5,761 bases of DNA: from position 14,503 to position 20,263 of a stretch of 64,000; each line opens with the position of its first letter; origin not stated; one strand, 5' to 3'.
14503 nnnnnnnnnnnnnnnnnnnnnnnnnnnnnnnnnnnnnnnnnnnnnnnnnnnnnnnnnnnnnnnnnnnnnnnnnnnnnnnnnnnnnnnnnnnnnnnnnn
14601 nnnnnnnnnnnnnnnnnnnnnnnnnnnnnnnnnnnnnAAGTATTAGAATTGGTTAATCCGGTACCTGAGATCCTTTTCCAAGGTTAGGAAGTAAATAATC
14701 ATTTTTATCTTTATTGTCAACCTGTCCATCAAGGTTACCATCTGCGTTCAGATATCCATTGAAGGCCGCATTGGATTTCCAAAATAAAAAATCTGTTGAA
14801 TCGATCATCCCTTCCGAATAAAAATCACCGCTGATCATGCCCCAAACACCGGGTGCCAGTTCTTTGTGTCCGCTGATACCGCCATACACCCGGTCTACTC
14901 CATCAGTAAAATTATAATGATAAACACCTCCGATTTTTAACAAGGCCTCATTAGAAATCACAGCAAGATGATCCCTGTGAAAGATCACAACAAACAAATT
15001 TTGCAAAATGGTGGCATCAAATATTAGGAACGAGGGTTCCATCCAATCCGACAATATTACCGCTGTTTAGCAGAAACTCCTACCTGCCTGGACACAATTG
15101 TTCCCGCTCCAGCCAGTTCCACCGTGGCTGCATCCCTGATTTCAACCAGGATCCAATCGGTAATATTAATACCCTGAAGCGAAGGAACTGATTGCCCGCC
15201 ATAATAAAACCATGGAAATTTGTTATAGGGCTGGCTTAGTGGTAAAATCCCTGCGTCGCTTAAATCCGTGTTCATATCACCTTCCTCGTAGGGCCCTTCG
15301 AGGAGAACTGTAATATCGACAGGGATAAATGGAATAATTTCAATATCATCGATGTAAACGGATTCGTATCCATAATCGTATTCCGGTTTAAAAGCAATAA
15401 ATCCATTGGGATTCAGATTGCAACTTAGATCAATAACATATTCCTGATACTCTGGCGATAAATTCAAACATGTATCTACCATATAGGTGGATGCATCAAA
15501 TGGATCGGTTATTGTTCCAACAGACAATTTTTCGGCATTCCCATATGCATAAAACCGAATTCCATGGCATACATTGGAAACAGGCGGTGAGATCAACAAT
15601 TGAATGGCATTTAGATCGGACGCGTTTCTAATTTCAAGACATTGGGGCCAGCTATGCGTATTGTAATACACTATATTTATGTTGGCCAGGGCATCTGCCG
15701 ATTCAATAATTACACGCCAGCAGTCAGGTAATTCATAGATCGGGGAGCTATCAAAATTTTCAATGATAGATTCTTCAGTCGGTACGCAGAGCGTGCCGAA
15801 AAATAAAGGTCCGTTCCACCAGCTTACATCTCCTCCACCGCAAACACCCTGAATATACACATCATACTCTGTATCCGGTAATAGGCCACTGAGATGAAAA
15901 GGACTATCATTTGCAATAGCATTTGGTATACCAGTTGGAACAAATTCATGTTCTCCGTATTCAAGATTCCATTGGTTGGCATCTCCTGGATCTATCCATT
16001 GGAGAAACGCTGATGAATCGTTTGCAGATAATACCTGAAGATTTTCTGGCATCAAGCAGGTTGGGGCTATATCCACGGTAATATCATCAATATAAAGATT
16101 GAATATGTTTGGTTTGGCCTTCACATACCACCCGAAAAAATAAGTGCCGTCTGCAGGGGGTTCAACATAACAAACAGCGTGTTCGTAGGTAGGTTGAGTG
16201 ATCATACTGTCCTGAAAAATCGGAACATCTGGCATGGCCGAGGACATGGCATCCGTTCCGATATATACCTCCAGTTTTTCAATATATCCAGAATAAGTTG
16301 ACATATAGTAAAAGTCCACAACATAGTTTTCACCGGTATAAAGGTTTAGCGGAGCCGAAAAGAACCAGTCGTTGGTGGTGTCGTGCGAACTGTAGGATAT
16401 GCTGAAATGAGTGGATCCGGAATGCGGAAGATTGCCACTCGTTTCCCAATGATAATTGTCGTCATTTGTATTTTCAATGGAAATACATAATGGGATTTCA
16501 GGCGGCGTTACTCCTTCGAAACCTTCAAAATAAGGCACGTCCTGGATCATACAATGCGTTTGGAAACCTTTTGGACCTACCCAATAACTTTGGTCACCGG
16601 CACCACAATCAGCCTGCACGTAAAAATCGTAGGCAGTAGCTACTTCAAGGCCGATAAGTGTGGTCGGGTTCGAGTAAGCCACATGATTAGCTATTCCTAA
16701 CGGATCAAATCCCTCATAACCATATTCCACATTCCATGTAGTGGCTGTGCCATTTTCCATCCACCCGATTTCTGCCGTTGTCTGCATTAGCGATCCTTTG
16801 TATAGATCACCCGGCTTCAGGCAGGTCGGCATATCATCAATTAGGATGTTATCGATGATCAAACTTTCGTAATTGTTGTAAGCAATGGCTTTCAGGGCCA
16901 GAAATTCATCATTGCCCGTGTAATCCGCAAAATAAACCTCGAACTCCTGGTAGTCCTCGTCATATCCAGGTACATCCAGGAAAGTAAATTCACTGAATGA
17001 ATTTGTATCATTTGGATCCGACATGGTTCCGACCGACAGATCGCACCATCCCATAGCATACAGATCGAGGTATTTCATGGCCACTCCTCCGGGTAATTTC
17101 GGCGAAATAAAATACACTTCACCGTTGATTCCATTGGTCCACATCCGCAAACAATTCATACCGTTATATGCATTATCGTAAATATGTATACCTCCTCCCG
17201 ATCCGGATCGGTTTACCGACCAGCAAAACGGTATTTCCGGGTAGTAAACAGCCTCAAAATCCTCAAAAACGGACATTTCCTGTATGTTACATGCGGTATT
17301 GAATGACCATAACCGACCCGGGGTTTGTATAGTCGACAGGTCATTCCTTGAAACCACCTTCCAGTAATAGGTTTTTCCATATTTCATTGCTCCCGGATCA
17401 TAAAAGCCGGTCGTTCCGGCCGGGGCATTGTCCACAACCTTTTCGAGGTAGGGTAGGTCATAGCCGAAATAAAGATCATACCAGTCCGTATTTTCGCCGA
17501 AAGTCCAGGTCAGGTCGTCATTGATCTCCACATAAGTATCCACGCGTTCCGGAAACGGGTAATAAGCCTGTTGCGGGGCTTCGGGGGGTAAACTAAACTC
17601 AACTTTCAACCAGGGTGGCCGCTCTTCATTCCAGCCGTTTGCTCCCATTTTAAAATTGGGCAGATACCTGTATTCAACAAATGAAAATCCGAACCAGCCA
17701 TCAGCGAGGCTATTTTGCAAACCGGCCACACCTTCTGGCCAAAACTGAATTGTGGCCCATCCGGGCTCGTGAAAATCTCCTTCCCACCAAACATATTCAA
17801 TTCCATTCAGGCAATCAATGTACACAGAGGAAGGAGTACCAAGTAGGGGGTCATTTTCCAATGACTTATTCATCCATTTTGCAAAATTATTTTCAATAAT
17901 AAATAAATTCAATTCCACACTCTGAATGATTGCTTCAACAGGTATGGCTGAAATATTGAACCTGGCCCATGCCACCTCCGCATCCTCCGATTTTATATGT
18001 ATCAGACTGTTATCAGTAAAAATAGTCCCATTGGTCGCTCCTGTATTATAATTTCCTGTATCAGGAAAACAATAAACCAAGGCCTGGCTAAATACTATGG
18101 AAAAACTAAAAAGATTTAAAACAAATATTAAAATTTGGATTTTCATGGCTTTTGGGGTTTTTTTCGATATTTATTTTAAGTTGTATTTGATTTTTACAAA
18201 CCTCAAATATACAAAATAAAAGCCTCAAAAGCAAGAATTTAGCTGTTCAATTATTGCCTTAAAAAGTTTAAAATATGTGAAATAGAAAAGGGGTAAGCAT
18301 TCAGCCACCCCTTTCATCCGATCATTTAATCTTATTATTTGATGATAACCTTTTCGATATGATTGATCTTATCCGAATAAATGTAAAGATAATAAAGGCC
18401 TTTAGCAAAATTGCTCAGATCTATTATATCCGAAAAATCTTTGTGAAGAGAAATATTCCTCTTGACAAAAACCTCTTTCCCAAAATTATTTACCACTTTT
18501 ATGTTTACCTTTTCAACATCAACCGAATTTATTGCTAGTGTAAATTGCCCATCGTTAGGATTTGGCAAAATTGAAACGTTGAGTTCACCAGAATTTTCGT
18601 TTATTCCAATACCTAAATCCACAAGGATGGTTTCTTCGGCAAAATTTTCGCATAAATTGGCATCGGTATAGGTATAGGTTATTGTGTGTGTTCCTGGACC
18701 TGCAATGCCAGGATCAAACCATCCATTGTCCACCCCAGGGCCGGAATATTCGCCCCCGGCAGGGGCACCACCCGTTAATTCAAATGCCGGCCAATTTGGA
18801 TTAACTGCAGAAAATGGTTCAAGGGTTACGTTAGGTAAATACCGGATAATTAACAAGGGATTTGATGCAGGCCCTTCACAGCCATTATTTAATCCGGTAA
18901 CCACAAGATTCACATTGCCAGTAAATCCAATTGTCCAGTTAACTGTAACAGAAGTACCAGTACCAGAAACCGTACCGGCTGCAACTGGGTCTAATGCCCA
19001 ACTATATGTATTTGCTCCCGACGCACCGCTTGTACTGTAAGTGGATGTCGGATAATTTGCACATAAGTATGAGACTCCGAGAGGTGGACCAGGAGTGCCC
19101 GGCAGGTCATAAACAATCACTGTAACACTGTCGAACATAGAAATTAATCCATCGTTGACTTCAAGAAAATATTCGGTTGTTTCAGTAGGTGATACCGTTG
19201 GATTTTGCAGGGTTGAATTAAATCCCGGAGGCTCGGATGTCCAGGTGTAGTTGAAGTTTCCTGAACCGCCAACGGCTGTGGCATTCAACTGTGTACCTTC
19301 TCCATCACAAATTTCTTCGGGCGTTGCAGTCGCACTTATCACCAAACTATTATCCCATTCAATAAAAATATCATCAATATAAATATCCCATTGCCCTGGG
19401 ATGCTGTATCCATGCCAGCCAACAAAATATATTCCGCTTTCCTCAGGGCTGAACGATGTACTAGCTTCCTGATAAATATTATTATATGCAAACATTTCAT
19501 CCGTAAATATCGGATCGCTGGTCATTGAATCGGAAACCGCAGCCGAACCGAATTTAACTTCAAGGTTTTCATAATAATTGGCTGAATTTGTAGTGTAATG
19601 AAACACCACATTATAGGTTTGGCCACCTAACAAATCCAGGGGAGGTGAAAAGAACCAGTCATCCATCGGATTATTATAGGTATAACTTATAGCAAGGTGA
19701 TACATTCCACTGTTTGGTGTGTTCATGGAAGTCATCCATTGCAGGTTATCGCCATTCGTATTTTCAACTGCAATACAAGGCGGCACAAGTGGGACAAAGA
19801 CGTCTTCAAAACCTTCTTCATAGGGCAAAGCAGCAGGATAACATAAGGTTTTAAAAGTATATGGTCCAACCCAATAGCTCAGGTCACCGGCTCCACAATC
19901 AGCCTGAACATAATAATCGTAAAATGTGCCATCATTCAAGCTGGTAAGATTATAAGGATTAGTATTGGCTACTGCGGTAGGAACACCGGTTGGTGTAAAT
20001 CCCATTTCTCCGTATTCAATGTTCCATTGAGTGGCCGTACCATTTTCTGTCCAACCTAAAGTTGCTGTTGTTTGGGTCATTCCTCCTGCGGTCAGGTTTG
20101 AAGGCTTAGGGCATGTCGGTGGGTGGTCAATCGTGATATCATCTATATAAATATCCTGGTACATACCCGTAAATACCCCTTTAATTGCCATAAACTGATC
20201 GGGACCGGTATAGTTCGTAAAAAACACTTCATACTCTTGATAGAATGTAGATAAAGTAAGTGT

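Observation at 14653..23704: Tandem paralogous giant surface proteins built from shuffled module types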

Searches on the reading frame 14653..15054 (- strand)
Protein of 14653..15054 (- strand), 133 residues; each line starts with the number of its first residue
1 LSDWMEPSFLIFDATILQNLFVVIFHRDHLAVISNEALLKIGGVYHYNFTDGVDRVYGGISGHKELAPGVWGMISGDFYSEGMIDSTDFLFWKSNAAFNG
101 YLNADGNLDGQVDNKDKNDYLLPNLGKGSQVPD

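Call 3: search_protein_families(library=pfam, proteins=[window:14653-15054:-], max_evalue=0.01)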
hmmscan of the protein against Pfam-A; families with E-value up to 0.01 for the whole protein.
window:14653-15054:- (133 aa): 0 families

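Call 4: search_protein_families(library=ncbifam, proteins=[window:14653-15054:-], max_evalue=0.01)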
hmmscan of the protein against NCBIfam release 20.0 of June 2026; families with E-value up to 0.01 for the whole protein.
window:14653-15054:- (133 aa): 0 families

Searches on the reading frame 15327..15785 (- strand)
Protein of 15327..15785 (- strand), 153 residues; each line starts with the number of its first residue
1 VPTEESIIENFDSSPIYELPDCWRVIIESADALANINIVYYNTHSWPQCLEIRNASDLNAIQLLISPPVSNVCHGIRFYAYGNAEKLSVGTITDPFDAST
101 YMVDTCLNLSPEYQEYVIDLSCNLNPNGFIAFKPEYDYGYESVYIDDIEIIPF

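Call 13: search_protein_families(library=ncbifam, proteins=[window:15327-15785:-], max_evalue=1)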
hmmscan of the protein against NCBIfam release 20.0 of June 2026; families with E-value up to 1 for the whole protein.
seq(153 aa): 1 family
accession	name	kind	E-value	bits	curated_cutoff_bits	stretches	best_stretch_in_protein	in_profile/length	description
NF038128.1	choice_anch_J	domain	1e-05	25.8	30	1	9-150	4-162/162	choice-of-anchor J domain-containing protein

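Call 14: search_protein_families(library=pfam, proteins=[window:15327-15785:-], max_evalue=1)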
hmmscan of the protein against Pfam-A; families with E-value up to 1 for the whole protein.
seq(153 aa): 0 families

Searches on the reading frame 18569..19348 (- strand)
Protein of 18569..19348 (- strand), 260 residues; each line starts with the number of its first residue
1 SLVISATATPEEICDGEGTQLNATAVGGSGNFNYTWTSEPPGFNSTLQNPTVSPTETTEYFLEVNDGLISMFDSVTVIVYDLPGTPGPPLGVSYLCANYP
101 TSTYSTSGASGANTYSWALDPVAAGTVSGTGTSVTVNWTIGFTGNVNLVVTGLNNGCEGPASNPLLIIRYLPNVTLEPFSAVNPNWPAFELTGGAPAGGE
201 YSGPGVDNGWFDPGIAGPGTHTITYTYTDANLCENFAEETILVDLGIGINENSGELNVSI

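Call 13: search_protein_families(library=ncbifam, proteins=[window:18569-19348:-], max_evalue=1)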
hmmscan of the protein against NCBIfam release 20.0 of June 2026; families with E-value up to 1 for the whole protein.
seq(260 aa): 0 families

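Call 14: search_protein_families(library=pfam, proteins=[window:18569-19348:-], max_evalue=1)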
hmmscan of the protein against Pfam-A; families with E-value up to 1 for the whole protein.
seq(260 aa): 2 families
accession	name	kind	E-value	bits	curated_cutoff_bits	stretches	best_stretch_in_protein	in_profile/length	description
PF19408.5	PKD_6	-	2.6e-06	28.1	25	1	85-162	4-77/82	PKD-like domain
PF17961.7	Big_8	-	0.39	11.3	22.9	0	215-230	61-76/103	Bacterial Ig domain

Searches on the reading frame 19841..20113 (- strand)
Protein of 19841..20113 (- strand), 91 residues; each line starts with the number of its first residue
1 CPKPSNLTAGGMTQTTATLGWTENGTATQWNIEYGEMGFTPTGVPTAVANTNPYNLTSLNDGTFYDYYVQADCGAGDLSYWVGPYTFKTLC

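Call 13: search_protein_families(library=ncbifam, proteins=[window:19841-20113:-], max_evalue=1)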
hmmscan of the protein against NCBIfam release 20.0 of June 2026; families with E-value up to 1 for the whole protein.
seq(91 aa): 1 family
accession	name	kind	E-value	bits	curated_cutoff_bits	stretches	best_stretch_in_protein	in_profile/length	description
NF041611.1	exoglucan_CbhB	equivalog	0.00073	17.6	1950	1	4-79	709-780/997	exoglucanase CbhB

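Call 14: search_protein_families(library=pfam, proteins=[window:19841-20113:-], max_evalue=1)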
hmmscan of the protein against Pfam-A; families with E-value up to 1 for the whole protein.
seq(91 aa): 2 families
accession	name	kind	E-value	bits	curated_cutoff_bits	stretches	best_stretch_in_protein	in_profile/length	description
PF00041.27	fn3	-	3.2e-08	34.1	25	1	3-77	2-74/84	Fibronectin type III domain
PF16656.11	Pur_ac_phosph_N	-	0.00058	20.8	30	1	3-89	2-93/93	Purple acid Phosphatase, N-terminal domain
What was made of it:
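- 19841..20113 (-): P1 module F4 (FN3). fn3 E = 3.2e-8 when scanned alone (call 14).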
